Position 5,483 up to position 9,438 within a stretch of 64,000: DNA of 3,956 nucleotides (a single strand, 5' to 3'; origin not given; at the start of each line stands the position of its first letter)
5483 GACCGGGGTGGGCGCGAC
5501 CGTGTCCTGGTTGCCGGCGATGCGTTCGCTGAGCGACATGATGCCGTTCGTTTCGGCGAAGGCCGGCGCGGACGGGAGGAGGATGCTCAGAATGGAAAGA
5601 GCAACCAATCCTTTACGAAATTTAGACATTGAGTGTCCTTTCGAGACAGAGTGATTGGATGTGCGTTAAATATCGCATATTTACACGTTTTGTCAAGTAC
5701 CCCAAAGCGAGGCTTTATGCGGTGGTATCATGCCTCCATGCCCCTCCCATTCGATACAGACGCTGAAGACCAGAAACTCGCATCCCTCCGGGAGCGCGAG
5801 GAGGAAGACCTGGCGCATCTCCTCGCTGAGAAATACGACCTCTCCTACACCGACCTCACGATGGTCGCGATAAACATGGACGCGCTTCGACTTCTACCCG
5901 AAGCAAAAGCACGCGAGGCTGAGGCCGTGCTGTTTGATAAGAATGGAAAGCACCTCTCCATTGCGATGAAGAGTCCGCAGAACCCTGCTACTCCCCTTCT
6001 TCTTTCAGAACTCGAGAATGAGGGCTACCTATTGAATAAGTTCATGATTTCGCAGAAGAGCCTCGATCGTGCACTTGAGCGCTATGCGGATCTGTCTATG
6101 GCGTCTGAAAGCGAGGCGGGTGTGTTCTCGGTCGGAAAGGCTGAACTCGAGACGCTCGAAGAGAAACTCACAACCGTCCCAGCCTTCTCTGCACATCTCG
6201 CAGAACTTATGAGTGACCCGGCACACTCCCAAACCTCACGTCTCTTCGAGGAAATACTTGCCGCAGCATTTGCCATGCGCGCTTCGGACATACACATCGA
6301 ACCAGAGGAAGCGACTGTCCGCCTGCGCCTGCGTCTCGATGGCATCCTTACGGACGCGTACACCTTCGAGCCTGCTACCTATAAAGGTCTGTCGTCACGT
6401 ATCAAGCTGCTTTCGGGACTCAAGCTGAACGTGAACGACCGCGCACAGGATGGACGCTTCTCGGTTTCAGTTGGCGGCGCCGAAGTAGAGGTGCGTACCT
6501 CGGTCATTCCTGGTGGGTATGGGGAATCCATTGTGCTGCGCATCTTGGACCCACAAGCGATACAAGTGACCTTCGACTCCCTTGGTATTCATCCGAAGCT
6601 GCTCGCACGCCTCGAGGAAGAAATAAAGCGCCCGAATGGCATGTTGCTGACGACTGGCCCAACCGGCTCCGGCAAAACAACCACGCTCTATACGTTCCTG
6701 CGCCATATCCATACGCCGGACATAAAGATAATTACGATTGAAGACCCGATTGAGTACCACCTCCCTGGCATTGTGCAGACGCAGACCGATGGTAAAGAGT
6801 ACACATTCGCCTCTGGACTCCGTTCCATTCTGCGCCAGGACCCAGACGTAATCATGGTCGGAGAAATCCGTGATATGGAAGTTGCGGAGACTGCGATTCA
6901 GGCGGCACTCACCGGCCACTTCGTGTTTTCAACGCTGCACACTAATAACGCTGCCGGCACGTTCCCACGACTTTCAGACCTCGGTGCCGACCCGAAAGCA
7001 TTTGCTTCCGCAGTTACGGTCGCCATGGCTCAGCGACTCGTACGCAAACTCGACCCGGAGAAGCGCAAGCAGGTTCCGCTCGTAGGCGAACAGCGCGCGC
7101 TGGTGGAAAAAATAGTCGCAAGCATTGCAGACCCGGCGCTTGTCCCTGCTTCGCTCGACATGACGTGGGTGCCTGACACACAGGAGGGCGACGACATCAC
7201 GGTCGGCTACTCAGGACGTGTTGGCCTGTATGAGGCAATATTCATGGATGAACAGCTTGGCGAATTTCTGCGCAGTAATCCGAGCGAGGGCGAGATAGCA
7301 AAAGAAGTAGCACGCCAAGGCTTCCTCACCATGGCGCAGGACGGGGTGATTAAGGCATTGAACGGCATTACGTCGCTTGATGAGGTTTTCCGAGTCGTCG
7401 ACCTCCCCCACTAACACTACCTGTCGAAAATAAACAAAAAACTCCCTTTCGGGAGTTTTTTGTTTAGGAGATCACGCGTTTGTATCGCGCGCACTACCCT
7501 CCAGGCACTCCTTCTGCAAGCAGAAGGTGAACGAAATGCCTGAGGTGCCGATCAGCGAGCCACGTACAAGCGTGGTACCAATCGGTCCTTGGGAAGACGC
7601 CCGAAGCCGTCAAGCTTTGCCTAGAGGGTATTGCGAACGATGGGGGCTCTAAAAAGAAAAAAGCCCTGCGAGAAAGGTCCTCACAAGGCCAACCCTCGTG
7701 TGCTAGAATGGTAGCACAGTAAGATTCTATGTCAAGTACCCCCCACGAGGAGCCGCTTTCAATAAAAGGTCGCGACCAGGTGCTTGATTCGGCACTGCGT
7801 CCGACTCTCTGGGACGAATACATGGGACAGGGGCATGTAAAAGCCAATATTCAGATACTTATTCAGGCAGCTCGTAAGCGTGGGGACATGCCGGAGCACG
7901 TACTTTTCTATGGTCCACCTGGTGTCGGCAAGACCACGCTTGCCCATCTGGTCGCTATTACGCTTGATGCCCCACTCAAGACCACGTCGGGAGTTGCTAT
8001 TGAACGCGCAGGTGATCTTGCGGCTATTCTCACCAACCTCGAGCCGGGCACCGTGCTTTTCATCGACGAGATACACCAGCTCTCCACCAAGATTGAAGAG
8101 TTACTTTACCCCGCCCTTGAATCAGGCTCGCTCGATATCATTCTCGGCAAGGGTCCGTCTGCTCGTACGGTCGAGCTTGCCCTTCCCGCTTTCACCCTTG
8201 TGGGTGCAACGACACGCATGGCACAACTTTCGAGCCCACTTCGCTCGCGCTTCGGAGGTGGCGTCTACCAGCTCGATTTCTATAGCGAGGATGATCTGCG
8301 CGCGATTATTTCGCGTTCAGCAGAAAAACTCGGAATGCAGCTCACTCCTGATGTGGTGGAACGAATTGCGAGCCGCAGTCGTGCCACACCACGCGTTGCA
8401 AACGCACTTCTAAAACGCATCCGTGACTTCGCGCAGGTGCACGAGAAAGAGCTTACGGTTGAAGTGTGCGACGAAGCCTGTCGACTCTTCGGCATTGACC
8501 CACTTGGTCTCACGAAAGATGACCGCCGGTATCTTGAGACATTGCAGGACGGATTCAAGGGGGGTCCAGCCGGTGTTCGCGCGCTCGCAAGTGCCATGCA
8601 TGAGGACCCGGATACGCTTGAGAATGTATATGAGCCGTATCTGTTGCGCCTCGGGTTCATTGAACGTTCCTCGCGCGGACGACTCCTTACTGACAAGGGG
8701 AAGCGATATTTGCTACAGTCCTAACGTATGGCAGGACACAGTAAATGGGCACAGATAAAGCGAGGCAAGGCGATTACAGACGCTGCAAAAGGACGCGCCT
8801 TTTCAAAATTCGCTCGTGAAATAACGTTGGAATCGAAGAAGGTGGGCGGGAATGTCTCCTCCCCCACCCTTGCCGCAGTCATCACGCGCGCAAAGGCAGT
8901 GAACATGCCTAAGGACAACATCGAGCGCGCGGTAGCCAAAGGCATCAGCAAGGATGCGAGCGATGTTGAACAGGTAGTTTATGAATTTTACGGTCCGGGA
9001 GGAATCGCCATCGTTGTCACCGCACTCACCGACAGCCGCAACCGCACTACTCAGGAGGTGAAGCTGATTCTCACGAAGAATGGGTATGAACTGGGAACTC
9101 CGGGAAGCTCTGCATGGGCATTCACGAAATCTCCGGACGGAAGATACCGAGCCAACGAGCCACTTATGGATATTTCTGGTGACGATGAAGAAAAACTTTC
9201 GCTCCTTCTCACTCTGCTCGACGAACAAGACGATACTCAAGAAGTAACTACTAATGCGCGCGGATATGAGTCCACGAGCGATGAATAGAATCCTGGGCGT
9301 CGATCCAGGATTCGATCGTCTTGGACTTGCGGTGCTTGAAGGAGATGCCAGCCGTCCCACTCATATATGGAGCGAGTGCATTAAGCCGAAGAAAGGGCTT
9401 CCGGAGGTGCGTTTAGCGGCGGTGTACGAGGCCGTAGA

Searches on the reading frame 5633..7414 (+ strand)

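Call 74: search_protein_families(library=pfam, proteins=[window:5633-7414:+], max_evalue=0.00001)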
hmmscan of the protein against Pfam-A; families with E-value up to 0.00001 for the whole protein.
window:5633-7414:+ (593 aa): 2 families
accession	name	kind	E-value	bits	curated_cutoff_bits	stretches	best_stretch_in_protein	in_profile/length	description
PF00437.27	T2SSE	-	7.7e-103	344.4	24.9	1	201-587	8-370/370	Type II/IV secretion system protein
PF05157.20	MshEN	-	2.2e-07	31.2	23.1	1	68-154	1-86/90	MshEN domain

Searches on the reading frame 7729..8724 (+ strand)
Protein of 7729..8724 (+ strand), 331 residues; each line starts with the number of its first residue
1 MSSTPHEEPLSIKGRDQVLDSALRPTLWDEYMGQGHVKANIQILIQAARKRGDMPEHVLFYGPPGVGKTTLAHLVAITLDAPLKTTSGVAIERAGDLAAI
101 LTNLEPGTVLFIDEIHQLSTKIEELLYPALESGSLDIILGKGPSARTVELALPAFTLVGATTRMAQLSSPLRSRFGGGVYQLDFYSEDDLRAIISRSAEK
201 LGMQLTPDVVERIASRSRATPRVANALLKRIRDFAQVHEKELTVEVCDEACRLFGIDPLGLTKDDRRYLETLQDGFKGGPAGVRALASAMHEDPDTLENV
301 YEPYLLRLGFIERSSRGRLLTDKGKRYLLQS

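Call 73: search_protein_families(library=pfam, proteins=[window:7729-8724:+], max_evalue=0.00001)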
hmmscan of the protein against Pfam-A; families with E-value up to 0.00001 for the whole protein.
window:7729-8724:+ (331 aa): 6 families
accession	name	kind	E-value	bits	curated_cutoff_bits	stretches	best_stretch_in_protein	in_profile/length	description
PF05496.18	RuvB_N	-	4.9e-65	218.6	27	1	23-176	1-154/159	Holliday junction DNA helicase RuvB P-loop domain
PF05491.19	RuvB_C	-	2.3e-25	88.8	24.7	1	259-328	2-71/72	RuvB C-terminal winged helix domain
PF17864.7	AAA_lid_4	-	1.4e-22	79.7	27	1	185-257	1-74/74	RuvB AAA lid domain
PF00004.35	AAA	-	2.8e-19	70.3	21.2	1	58-176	1-124/131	ATPase family associated with various cellular activities (AAA)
PF07728.20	AAA_5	-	1.3e-08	35.4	22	1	57-175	1-139/139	AAA domain (dynein-related subfamily)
PF13191.12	AAA_16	-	1.3e-06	29.5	32.6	0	48-76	17-45/167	AAA ATPase domain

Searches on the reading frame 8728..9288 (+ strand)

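Call 73: search_protein_families(library=pfam, proteins=[window:8728-9288:+], max_evalue=0.00001)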
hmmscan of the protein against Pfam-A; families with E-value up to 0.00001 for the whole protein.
window:8728-9288:+ (186 aa): 2 families
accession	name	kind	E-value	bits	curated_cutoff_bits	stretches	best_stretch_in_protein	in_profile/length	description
PF01709.26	Transcrip_reg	-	2.2e-22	80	27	1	81-134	2-55/160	TACO1/YebC second and third domain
PF20772.2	TACO1_YebC_N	-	1.7e-21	76.9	36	1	5-72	1-70/73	TACO1/YebC protein N-terminal domain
